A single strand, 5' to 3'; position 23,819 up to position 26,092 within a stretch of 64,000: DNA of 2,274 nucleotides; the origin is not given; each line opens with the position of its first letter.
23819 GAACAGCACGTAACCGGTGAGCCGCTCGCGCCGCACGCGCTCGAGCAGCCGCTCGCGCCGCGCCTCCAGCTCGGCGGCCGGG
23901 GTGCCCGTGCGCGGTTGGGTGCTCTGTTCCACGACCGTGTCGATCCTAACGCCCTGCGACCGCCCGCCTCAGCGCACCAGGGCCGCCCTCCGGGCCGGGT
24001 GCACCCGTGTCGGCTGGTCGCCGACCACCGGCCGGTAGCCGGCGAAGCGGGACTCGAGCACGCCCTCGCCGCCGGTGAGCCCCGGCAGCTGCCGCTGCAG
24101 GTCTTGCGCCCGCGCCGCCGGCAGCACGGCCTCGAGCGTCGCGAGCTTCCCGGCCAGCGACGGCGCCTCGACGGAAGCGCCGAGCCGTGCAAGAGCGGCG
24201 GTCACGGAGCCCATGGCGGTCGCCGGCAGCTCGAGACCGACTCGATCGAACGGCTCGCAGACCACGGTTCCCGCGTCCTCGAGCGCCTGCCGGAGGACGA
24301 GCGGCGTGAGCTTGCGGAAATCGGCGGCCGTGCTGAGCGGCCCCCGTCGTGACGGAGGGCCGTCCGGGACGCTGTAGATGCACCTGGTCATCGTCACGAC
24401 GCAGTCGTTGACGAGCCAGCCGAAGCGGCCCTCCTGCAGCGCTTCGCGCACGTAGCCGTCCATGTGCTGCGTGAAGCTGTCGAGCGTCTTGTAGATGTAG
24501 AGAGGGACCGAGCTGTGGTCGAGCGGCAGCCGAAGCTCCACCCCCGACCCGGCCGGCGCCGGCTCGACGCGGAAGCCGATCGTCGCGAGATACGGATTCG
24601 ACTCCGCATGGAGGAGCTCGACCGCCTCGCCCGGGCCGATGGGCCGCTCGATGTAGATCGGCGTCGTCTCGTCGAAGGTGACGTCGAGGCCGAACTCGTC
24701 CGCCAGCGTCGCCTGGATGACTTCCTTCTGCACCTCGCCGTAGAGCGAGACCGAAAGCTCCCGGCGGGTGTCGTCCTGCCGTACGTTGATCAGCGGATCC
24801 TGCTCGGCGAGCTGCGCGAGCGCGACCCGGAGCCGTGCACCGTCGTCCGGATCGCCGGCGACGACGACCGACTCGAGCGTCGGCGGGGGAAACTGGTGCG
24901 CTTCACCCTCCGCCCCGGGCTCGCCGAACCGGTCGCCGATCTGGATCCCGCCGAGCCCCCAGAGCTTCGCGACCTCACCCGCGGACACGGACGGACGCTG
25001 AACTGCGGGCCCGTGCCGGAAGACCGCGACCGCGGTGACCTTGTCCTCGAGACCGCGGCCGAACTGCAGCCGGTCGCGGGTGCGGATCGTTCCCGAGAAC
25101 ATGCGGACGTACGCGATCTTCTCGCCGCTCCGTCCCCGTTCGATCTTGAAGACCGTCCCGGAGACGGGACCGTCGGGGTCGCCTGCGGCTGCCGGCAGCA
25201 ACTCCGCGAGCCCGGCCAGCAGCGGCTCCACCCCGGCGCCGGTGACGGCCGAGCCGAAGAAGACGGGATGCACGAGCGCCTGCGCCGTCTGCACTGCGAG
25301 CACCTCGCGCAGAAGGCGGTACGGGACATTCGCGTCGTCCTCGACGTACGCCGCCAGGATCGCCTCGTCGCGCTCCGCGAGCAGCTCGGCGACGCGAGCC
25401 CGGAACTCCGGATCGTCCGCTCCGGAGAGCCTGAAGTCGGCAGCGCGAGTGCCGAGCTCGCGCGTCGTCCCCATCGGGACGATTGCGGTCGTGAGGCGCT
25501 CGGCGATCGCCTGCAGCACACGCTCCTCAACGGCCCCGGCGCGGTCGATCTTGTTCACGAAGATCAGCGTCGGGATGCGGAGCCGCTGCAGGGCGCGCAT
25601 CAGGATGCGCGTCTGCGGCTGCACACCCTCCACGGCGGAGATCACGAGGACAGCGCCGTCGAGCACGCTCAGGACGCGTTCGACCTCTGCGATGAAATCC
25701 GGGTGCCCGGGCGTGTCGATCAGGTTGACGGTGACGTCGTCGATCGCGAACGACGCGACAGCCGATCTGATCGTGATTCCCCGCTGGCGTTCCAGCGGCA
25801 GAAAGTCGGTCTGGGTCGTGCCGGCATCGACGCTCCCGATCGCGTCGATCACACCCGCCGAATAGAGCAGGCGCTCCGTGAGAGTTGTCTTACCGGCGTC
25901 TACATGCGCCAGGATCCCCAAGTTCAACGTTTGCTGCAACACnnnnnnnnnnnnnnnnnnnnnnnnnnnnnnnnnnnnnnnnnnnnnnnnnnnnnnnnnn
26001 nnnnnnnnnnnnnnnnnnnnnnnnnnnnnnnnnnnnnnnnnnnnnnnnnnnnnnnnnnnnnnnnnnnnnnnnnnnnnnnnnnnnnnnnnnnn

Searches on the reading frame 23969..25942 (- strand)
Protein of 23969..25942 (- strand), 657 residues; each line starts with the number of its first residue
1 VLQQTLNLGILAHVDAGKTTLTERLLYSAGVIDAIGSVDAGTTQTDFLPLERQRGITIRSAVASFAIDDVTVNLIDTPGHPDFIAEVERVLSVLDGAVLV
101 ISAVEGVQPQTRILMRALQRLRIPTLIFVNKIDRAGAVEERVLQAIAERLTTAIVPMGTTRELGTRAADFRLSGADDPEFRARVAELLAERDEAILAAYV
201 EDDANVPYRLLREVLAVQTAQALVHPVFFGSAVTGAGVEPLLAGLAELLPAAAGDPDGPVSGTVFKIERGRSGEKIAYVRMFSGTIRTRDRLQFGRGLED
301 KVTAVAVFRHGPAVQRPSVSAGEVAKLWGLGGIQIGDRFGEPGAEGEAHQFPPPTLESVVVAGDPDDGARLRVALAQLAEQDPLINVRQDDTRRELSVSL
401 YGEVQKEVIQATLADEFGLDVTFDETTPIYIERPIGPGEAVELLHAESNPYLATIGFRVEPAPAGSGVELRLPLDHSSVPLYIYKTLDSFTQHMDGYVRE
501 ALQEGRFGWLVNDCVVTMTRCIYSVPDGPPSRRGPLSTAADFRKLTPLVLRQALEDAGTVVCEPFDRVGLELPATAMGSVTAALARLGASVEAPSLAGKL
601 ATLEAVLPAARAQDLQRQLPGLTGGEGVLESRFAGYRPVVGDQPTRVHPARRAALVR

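Call 5: search_protein_families(library=pfam, proteins=[window:23969-25942:-], max_evalue=0.1)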
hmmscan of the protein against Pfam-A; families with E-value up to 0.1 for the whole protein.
window:23969-25942:- (657 aa): 10 families
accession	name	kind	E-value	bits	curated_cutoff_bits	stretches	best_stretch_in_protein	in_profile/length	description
PF00009.33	GTP_EFTU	-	2.2e-55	187.6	26.5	1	4-250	2-187/188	Elongation factor Tu GTP binding domain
PF00679.30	EFG_C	-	3.8e-12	46.5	27.9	1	561-644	2-86/89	Elongation factor G C-terminus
PF14492.12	EFG_III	-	1.6e-08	34.9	27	1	351-423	1-73/75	Elongation Factor G, domain III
PF22042.2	EF-G_D2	-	3.8e-07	30.6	27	1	259-339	1-81/84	Elongation factor G domain 2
PF03764.24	EFG_IV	-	2.2e-05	24.6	24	1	448-557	26-120/121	Elongation factor G, domain IV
PF01926.29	MMR_HSR1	-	0.0001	22.8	21.9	1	14-131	8-113/113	50S ribosome-binding GTPase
PF16658.11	RF3_C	-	0.0003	21.1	40.1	1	350-426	6-81/132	Class II release factor RF3, C-terminal domain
PF03144.31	GTP_EFTU_D2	-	0.0056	17.5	30.3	1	276-337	3-70/73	Elongation factor Tu domain 2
PF02421.24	FeoB_N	-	0.052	13.5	27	0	55-165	32-149/156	Ferrous iron transport protein B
PF02492.25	cobW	-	0.095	12.7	20.7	0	93-151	114-173/180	CobW/HypB/UreG, nucleotide-binding domain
